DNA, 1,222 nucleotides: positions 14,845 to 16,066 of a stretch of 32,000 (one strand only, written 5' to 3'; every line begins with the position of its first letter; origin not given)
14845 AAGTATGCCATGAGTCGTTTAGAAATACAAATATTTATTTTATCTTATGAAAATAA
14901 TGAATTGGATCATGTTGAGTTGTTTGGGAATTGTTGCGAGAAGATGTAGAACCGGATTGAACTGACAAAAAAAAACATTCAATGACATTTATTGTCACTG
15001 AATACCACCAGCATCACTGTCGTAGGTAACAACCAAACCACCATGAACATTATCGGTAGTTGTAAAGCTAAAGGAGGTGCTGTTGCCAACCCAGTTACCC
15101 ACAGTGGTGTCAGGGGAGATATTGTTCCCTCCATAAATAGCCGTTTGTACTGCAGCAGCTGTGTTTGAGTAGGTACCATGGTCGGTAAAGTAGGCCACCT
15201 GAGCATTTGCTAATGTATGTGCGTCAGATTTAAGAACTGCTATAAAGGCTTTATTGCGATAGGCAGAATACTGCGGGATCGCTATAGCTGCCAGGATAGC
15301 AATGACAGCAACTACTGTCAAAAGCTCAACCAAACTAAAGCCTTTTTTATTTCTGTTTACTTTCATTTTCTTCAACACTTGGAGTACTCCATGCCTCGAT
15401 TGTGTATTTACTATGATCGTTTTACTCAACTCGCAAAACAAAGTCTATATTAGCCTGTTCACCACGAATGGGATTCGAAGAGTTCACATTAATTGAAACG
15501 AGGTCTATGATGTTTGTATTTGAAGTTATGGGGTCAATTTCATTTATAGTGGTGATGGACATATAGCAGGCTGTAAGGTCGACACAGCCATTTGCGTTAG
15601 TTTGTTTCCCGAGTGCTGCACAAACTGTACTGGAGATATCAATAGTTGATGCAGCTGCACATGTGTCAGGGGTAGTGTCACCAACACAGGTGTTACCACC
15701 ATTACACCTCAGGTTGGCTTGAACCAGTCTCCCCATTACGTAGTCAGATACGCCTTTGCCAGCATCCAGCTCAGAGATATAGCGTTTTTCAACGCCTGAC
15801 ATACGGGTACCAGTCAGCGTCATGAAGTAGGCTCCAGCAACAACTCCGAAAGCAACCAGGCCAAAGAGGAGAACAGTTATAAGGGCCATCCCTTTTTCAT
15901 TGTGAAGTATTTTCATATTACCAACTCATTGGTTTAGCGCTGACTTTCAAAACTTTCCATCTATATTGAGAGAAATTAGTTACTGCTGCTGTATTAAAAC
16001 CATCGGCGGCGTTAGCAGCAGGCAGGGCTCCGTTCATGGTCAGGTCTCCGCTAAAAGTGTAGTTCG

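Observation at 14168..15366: A split Geobacter-type pilin (PilA-N plus a PilA-C-position protein) sits beside an unsplit paralogue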

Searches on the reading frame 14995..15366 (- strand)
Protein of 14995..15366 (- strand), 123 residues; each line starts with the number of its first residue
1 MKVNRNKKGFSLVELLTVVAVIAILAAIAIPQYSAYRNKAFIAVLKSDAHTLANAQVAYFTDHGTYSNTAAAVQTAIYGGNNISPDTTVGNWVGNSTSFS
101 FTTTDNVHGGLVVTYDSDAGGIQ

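Call 4: search_protein_families(library=pfam, proteins=[window:14995-15366:-], max_evalue=1)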
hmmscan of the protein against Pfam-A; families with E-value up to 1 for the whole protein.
window:14995-15366:- (123 aa): 2 families
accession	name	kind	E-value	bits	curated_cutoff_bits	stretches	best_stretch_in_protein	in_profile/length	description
PF07963.17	N_methyl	-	1.7e-08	34.1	21.2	1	4-30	1-27/27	Prokaryotic N-terminal methylation motif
PF16732.10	ComP_DUS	-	0.034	15.4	27.3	1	31-76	1-48/87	Type IV minor pilin ComP, DNA uptake sequence receptor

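Call 5: search_protein_families(library=ncbifam, proteins=[window:14995-15366:-], max_evalue=1)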
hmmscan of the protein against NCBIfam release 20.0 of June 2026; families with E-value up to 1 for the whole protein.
window:14995-15366:- (123 aa): 12 families
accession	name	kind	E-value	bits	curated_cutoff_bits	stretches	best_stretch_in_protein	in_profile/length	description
NF041775.1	typeIV_PilA_Myxo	equivalog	3.2e-13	50.1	400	1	3-84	6-87/214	type IV pilin protein PilA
NF007862.0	PRK10574.1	equivalog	4.1e-10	40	138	1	6-43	3-40/145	prepilin peptidase-dependent pilin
TIGR01710.1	typeII_sec_gspG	equivalog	3.1e-09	37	88.85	1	8-74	1-67/134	type II secretion system major pseudopilin GspG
TIGR02532.1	IV_pilin_GFxxxE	domain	5.7e-08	32.3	16.3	1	7-30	1-24/24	prepilin-type N-terminal cleavage/methylation domain-containing protein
NF041013.1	T4P_ComGE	equivalog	7.4e-06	26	49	1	6-68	2-64/83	competence type IV pilus minor pilin ComGE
NF040999.1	pilin_ComGC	equivalog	0.0001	22.4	75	1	7-39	1-33/84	competence type IV pilus major pilin ComGC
NF007800.0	PRK10506.1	equivalog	0.00011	22.1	158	1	3-41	4-42/163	prepilin peptidase-dependent protein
TIGR01708.2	typeII_sec_gspH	equivalog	0.00026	21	80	1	8-73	2-63/169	type II secretion system minor pseudopilin GspH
TIGR02596.1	TIGR02596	subfamily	0.0079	16.3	70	1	10-35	1-26/196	Verru_Chthon cassette protein D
NF040982.1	ComGD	equivalog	0.0085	16.5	70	1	7-51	1-49/139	competence type IV pilus minor pilin ComGD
NF033598.2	elast_bind_EbpS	equivalog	0.029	13.3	300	1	3-30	296-323/498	elastin-binding protein EbpS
NF047827.1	T3SSXpsH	equivalog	0.036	13.8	160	1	8-32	1-25/145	type II secretion system protein XpsH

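Call 22: find_homologous_proteins(query=window:14995-15366:-, max_evalue=0.001)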
Query window:14995-15366:- (123 aa): 474 proteins with E <= 0.001 among 671 candidates; the best 120 are listed.
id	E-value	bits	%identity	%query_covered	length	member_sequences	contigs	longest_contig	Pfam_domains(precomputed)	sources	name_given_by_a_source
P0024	4.3e-72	257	100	100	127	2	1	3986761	PF07963.18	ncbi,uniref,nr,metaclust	ncbi:prepilin-type N-terminal cleavage/methylation domain-containing protein [Desulfocapsa sulfexige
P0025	1.1e-39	153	59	98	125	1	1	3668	PF07963.18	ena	-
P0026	4.4e-37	145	57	98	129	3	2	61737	PF07963.18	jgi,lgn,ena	-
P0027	4.9e-35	138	54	100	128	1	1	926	PF07963.18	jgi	jgi:prepilin-type N-terminal cleavage/methylation domain-containing protein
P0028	8.7e-34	134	53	100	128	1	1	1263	PF07963.18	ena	-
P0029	1.1e-30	124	54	98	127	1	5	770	PF07963.18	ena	-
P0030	1.7e-29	120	52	97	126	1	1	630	PF07963.18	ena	-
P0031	4.6e-29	119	51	97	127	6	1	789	PF07963.18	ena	-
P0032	6.3e-29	119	51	98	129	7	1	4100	PF07963.18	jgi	jgi:type IV pilus assembly protein PilA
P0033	2.8e-28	116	48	98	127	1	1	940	PF07963.18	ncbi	-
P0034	4.0e-28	116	49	97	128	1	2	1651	PF07963.18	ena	-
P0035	1.5e-27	114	49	100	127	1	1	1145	PF07963.18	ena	-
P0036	3.7e-27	113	50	98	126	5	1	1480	PF07963.18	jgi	jgi:type IV pilus assembly protein PilA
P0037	1.2e-25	108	46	98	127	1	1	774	PF07963.18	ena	-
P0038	3.1e-24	103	45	97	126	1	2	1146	PF07963.18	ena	-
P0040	5.6e-17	80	45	93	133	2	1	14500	PF07963.18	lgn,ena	-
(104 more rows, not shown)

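Call 37: find_encoding_contigs(protein=P0026, flank=8000, max_places=3)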
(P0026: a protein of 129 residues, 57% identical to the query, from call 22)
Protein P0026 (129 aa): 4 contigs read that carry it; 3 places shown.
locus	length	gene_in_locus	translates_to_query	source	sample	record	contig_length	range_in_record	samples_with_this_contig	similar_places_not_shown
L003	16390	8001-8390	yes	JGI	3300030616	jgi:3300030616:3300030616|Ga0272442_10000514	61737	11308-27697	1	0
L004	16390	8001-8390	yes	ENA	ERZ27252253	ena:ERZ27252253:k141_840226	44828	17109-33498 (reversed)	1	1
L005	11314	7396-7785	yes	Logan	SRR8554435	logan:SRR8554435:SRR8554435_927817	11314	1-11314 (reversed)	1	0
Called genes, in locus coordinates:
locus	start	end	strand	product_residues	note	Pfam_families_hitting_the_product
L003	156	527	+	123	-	PF00416:Ribosomal_S13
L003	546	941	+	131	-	PF00411:Ribosomal_S11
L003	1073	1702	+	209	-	PF00163:Ribosomal_S4, PF01479:S4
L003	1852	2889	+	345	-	PF01193:RNA_pol_L, PF01000:RNA_pol_A_bac, PF03118:RNA_pol_A_CTD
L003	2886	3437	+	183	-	PF01196:Ribosomal_L17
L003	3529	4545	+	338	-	PF02729:OTCace_N, PF00185:OTCace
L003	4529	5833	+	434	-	PF01979:Amidohydro_1, PF07969:Amidohydro_3 (weak), PF12890:DHOase, PF07969:Amidohydro_3 (weak)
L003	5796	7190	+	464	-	PF00072:Response_reg, PF00158:Sigma54_activat, PF14532:Sigma54_activ_2, PF07724:AAA_2 (weak), PF07728:AAA_5, PF25601:AAA_lid_14, PF02954:HTH_8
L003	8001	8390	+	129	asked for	PF07963:N_methyl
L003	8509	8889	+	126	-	PF07963:N_methyl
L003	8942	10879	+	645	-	PF13424:TPR_12 (faint), PF13431:TPR_17 (faint), PF25062:ARM_TT21_N (faint), PF00515:TPR_1 (faint), PF07719:TPR_2 (faint), PF13176:TPR_7 (faint), PF13181:TPR_8 (faint), PF14559:TPR_19, +5 more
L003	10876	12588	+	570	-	PF02366:PMT, PF13231:PMT_2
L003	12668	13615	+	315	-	PF00535:Glycos_transf_2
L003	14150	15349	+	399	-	PF13579:Glyco_trans_4_4 (weak)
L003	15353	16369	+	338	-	PF04055:Radical_SAM, PF13186:SPASM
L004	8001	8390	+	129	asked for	PF07963:N_methyl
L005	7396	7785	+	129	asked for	PF07963:N_methyl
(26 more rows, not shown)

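Call 47: find_encoding_contigs(protein=P0040, flank=7000, max_places=2)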
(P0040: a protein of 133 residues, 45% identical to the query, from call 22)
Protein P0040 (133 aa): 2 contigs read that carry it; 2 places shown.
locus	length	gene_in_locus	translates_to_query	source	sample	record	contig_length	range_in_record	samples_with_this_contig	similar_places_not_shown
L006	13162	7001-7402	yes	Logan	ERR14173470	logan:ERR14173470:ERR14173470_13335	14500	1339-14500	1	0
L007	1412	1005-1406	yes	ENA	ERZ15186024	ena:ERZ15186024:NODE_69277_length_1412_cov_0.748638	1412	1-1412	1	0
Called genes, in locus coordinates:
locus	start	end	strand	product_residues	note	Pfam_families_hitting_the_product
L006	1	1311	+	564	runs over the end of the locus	PF05157:MshEN, PF00437:T2SSE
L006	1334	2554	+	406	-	PF28597:T2SSF_N, PF00482:T2SSF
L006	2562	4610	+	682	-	PF25323:6TM_PilS, PF00989:PAS, PF08448:PAS_4 (weak), PF13426:PAS_9 (weak), PF00158:Sigma54_activat, PF14532:Sigma54_activ_2, PF25601:AAA_lid_14, PF02954:HTH_8, +1 more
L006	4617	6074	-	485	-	-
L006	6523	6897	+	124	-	PF07963:N_methyl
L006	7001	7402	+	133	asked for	PF07963:N_methyl (weak)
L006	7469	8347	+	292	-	-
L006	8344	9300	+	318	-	PF00005:ABC_tran, PF13304:AAA_21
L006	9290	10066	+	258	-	-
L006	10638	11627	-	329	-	-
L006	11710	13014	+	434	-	-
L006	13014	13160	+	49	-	?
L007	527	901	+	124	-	PF07963:N_methyl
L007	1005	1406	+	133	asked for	PF07963:N_methyl (weak)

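Call 54: predict_structure(alignment_id=A3)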
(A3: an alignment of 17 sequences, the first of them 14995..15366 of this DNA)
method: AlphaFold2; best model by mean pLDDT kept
length: 123 residues; sequences in the alignment: 17
mean_pLDDT: 89.0   pTM: 0.71
mean pLDDT of the five models: 89.0, 88.9, 87.4, 87.2, 84.3
residues with pLDDT >= 90: 87; 70-90: 27; 50-70: 7; < 50: 2
segments of 3 or more residues with pLDDT < 50: none
pLDDT, mean of each block of 10 residues (from residue 1): 57 93 96 92 93 94 92 86 90 92 90 93 89
secondary structure, 60 per line:
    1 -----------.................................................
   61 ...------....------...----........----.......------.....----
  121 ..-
elements in order: H12-63 H70-73 E87-94 E99-105 E112-116

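Call 59: fold_search(model_id=the predicted structure, library=pdb)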
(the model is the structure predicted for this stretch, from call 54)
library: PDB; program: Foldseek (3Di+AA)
matches with E <= 10: 23; with E <= 0.001: 1
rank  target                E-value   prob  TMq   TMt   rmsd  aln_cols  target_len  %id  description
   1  6xxd_A                1.1e-04  1.00  0.67  0.66   3.0       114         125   27  CryoEM structure of the type IV pilin PilA4 from Thermus thermophilus (released 2020-03-11)
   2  1ay2_A                7.6e-03  1.00  0.61  0.49   6.2       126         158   22  STRUCTURE OF THE FIBER-FORMING PROTEIN PILIN AT 2.6 ANGSTROMS RESOLUTION (released 1998-04-29)
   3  5vxx_A                1.6e-02  0.99  0.48  0.40   5.2       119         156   28  Cryo-EM reconstruction of Neisseria gonorrhoeae Type IV pilus (released 2017-07-12)
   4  8tj2_A                3.2e-01  0.89  0.37  0.24   4.0        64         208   38  CryoEM structure of Myxococcus xanthus type IV pilus (released 2023-08-09)
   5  9laa_A                5.6e-01  0.11  0.26  0.26  11.4       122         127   21  Cryo-EM structure of Shewanella oneidensis MR-1 PilA pili. (released 2026-01-07)
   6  4bhr_B                1.8e+00  0.30  0.42  0.56   4.5        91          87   12  Structure of the TTHA1221 type IV pilin protein from Thermus thermophilus (released 2013-11-20)
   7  5g2f_A                3.5e+00  0.33  0.49  0.66   4.1        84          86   15  Type IV-like competence pilin TTHA1222 from Thermus thermophilus (released 2016-09-14)
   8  7ko2_B                4.9e+00  0.04  0.17  0.04   4.7        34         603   15  Restraining state of near full-length Hsp70 DnaK (released 2021-09-15)
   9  2wtz_C                5.9e+00  0.03  0.19  0.06   7.8        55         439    9  MurE ligase of Mycobacterium Tuberculosis (released 2009-12-15)
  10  2wtz_D                5.9e+00  0.03  0.19  0.06   7.8        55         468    9  MurE ligase of Mycobacterium Tuberculosis (released 2009-12-15)
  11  2wtz_A                5.9e+00  0.03  0.19  0.06   7.8        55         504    9  MurE ligase of Mycobacterium Tuberculosis (released 2009-12-15)
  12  4v1j                  7.1e+00  0.07  0.38  0.34   8.3       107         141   18  Structure of Neisseria meningitidis Major Pillin (released 2016-01-13)
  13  2db2_MODEL_1_A        7.6e+00  0.05  0.22  0.23   8.3        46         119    9  Solution structure of the double-stranded RNA binding domain in KIAA0890 protein (released 2006-06-14)
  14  2wtz_B                7.6e+00  0.02  0.19  0.06   7.8        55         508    9  MurE ligase of Mycobacterium Tuberculosis (released 2009-12-15)
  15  8vq8_D                7.6e+00  0.01  0.13  0.11   3.5        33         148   21  Immune receptor complex (released 2025-01-29)
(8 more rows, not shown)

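Call 64: list_cluster_members(proteins=[P0033, P0026, P0025, P0032, P0036, P0003, P0004, P0005, P0006, P0007])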
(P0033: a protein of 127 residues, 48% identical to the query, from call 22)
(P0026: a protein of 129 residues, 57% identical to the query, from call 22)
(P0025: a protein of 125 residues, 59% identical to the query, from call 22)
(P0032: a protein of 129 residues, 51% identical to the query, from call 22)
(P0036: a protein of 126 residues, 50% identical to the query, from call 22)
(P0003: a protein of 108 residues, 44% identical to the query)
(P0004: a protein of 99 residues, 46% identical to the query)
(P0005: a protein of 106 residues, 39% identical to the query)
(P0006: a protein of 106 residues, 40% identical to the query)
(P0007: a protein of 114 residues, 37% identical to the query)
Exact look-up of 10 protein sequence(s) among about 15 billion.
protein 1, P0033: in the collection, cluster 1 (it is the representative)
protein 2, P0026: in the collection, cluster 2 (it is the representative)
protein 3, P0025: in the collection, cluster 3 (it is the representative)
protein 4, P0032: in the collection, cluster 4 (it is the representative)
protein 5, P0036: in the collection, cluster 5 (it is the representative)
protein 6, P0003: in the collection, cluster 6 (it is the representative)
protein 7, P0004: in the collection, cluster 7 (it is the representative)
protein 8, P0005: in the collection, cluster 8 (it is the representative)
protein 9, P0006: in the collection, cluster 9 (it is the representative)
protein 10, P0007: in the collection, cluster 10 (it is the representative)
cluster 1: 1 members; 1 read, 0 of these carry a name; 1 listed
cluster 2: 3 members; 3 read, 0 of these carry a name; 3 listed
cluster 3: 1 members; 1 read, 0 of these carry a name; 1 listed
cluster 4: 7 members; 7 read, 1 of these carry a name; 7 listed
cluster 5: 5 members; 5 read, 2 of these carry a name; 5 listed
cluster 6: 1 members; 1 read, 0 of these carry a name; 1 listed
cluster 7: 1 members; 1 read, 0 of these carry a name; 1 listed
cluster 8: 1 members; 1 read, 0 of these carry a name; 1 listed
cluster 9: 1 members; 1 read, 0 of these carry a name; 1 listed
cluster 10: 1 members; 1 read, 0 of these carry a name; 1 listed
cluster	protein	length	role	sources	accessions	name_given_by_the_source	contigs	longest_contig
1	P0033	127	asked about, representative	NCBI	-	-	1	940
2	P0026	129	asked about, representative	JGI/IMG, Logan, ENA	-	-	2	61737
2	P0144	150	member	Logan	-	-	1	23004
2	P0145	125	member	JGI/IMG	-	-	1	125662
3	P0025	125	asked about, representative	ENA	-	-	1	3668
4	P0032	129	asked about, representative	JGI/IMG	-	type IV pilus assembly protein PilA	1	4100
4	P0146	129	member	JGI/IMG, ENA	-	-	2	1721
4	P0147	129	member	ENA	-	-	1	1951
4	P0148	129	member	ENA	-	-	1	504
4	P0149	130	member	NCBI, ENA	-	-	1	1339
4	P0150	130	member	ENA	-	-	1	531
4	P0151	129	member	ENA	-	-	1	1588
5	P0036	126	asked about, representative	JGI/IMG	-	type IV pilus assembly protein PilA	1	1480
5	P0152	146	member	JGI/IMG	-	type IV pilus assembly protein PilA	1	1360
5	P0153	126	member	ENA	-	-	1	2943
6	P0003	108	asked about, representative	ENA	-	-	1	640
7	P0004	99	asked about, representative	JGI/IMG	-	-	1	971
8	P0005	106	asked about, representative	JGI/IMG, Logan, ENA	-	-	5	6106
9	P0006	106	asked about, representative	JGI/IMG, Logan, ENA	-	-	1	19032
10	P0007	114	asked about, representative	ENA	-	-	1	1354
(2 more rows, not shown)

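Call 73: find_encoding_contigs(protein=P0025, flank=5000, max_places=2)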
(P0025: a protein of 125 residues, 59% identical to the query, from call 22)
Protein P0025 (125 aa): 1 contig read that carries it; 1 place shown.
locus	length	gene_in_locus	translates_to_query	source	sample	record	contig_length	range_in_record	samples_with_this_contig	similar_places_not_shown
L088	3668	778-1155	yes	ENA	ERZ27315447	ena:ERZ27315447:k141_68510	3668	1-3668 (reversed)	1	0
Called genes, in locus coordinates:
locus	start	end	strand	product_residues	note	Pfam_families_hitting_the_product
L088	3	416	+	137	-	?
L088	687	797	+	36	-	-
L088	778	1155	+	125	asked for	PF07963:N_methyl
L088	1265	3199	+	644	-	PF13414:TPR_11 (faint), PF13424:TPR_12 (faint), PF13431:TPR_17 (faint), PF13432:TPR_16 (faint), PF14559:TPR_19 (faint), PF00515:TPR_1 (faint), PF07719:TPR_2 (faint), PF13176:TPR_7 (faint), +2 more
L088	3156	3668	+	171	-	?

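Call 74: find_encoding_contigs(protein=P0032, flank=5000, max_places=2)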
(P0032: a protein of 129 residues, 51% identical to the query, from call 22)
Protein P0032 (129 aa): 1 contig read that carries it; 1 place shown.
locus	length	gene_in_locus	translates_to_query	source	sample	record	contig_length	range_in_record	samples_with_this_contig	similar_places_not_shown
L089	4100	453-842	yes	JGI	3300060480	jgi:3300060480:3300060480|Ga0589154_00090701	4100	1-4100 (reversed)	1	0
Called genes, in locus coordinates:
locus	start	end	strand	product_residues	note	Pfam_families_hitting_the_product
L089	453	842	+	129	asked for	PF07963:N_methyl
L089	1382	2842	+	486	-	PF05401:NodS (weak), PF07021:MetW (weak), PF13489:Methyltransf_23, PF13649:Methyltransf_25, PF13847:Methyltransf_31, PF08241:Methyltransf_11, PF08242:Methyltransf_12, PF00535:Glycos_transf_2, +2 more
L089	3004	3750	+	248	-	PF05401:NodS, PF01209:Ubie_methyltran, PF02353:CMAS, PF13489:Methyltransf_23, PF13847:Methyltransf_31, PF08241:Methyltransf_11, PF08242:Methyltransf_12, PF13649:Methyltransf_25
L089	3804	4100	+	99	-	?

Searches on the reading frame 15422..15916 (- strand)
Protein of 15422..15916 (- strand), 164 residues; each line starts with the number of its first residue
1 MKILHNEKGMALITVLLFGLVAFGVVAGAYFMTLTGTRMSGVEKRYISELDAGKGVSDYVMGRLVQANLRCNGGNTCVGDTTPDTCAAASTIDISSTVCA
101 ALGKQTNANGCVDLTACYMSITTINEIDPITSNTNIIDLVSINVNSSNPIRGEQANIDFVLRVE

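Call 4: search_protein_families(library=pfam, proteins=[window:15422-15916:-], max_evalue=1)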
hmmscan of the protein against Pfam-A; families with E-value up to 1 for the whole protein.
window:15422-15916:- (164 aa): 1 family
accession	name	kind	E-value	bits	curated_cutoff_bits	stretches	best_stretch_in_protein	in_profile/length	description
PF14341.11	PilX_N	-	0.088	13.2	25.5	1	8-48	1-41/51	PilX N-terminal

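Call 5: search_protein_families(library=ncbifam, proteins=[window:15422-15916:-], max_evalue=1)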
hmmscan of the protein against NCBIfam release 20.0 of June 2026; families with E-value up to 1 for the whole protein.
window:15422-15916:- (164 aa): 0 families
